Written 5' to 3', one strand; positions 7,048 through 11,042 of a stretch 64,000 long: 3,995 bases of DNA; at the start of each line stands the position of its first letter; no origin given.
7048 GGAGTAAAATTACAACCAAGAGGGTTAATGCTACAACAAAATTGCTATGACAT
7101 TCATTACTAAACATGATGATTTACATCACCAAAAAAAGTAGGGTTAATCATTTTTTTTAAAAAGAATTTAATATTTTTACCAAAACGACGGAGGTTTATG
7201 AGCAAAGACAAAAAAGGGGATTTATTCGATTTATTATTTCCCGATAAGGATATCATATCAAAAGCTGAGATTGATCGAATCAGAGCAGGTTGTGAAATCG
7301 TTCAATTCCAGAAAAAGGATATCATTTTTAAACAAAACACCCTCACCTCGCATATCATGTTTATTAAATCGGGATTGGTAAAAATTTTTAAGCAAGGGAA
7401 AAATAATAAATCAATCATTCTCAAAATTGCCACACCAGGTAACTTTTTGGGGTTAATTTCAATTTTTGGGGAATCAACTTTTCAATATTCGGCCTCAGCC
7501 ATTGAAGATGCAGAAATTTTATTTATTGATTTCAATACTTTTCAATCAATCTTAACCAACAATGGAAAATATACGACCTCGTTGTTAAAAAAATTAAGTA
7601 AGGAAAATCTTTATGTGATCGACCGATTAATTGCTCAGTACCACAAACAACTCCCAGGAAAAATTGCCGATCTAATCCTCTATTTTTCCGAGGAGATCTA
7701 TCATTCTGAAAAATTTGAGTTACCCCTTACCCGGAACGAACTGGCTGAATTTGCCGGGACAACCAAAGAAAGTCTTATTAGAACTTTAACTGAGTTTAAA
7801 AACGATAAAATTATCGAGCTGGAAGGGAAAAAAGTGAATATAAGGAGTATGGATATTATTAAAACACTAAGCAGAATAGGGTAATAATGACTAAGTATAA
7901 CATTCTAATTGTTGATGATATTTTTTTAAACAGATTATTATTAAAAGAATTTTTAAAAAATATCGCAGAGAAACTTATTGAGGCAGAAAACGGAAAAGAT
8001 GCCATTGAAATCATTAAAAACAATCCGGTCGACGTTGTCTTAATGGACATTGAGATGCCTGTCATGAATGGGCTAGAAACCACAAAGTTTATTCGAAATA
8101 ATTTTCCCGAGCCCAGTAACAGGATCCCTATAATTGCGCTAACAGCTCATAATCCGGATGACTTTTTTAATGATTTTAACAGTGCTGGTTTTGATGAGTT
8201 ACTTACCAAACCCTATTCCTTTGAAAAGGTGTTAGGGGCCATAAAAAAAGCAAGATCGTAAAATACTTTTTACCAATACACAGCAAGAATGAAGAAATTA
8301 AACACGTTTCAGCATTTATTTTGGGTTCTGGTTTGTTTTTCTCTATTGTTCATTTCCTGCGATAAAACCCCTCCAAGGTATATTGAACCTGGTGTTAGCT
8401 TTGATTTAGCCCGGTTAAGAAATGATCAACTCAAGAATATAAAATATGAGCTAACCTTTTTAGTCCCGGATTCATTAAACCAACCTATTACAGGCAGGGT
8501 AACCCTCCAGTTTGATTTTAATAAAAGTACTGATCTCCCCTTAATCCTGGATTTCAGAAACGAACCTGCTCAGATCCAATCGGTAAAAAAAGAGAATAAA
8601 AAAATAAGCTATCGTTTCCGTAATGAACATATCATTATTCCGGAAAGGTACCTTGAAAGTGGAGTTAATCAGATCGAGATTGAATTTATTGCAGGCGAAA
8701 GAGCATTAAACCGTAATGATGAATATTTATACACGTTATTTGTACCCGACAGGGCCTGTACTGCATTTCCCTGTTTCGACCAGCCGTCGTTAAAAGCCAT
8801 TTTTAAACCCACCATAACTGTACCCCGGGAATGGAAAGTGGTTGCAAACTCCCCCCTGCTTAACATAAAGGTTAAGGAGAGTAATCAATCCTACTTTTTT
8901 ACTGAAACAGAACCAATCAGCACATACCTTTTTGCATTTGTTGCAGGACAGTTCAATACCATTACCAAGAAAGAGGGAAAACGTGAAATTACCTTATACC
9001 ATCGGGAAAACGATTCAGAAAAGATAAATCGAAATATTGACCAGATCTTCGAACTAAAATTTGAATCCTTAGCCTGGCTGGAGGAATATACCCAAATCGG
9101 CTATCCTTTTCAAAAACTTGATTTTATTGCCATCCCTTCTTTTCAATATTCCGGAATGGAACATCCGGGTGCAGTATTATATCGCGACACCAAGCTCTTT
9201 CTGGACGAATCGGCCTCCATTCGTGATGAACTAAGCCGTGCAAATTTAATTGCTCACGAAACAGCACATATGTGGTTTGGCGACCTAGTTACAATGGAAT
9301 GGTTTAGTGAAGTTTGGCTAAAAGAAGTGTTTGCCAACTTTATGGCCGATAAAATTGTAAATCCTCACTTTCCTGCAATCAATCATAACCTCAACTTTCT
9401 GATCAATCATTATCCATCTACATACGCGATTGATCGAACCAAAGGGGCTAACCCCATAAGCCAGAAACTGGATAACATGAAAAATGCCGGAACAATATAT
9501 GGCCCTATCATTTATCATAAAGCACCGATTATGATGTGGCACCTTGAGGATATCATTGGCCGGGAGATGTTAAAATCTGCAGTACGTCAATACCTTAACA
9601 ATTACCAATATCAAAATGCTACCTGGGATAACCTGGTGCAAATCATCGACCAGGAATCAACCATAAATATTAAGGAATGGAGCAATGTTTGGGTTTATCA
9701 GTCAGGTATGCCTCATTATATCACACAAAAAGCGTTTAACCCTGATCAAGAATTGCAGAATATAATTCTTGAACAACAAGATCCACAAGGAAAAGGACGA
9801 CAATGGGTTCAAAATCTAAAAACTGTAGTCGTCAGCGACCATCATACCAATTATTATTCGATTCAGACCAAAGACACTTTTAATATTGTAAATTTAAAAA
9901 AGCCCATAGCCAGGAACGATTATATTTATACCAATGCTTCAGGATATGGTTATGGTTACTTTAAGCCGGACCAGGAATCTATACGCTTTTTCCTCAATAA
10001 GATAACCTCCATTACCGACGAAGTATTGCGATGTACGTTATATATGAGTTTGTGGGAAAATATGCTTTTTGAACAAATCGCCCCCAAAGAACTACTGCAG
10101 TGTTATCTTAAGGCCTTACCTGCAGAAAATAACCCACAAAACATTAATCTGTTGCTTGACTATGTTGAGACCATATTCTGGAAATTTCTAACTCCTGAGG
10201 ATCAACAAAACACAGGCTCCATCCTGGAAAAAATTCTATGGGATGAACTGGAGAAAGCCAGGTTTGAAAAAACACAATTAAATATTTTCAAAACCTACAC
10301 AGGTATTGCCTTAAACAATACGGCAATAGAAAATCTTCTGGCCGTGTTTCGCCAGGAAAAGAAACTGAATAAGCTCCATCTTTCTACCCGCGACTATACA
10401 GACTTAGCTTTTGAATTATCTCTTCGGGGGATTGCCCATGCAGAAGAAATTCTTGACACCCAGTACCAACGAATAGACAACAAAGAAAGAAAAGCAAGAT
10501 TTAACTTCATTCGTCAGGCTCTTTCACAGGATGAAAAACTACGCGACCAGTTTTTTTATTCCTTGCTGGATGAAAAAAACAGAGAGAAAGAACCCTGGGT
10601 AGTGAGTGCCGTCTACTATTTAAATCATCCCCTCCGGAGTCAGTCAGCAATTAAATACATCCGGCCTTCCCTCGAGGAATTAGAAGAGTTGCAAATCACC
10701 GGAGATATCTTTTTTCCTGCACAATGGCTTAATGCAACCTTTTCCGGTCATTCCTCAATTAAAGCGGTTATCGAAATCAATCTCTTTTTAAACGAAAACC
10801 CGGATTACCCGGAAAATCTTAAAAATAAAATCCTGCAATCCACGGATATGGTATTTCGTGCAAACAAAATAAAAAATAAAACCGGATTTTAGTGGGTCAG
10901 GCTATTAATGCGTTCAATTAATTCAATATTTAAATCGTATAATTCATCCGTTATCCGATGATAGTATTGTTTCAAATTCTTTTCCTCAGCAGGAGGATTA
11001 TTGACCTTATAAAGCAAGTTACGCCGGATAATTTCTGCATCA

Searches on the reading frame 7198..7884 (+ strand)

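Call 49: search_protein_families(library=pfam, proteins=[window:7198-7884:+], max_evalue=0.00001)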
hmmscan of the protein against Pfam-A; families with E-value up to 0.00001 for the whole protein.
window:7198-7884:+ (228 aa): 2 families
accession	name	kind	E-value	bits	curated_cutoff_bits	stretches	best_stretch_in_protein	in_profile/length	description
PF00027.35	cNMP_binding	-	7.6e-19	67.9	27.5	1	35-122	2-89/89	Cyclic nucleotide-binding domain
PF13545.12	HTH_Crp_2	-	2.3e-13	50.3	27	1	155-219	2-65/70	Crp-like helix-turn-helix domain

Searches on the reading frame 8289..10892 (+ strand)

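Call 3: search_protein_families(library=pfam, proteins=[window:8289-10892:+])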
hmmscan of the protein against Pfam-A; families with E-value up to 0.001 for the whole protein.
window:8289-10892:+ (867 aa): 2 families
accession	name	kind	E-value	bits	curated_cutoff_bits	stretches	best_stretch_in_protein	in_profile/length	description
PF01433.26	Peptidase_M1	-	1.3e-52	179.1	27.7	1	255-468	4-218/218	Peptidase family M1 domain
PF17900.6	Peptidase_M1_N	-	1.4e-13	51.8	25.8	1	52-214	4-186/186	Peptidase M1 N-terminal domain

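Call 4: search_protein_families(library=ncbifam, proteins=[window:8289-10892:+])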
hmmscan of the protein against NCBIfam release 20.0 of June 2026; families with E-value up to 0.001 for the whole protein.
window:8289-10892:+ (867 aa): 3 families
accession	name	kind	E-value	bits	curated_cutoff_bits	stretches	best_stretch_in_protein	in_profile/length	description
TIGR02412.1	pepN_strep_liv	equivalog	4.5e-92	309.8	591.2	1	94-863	58-831/832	aminopeptidase N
TIGR02411.1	leuko_A4_hydro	equivalog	1e-30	107.1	761.7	1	131-478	110-448/600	leukotriene-A(4) hydrolase/aminopeptidase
TIGR02414.1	pepN_proteo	equivalog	8.9e-23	80.4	718.2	1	164-510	127-475/868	aminopeptidase N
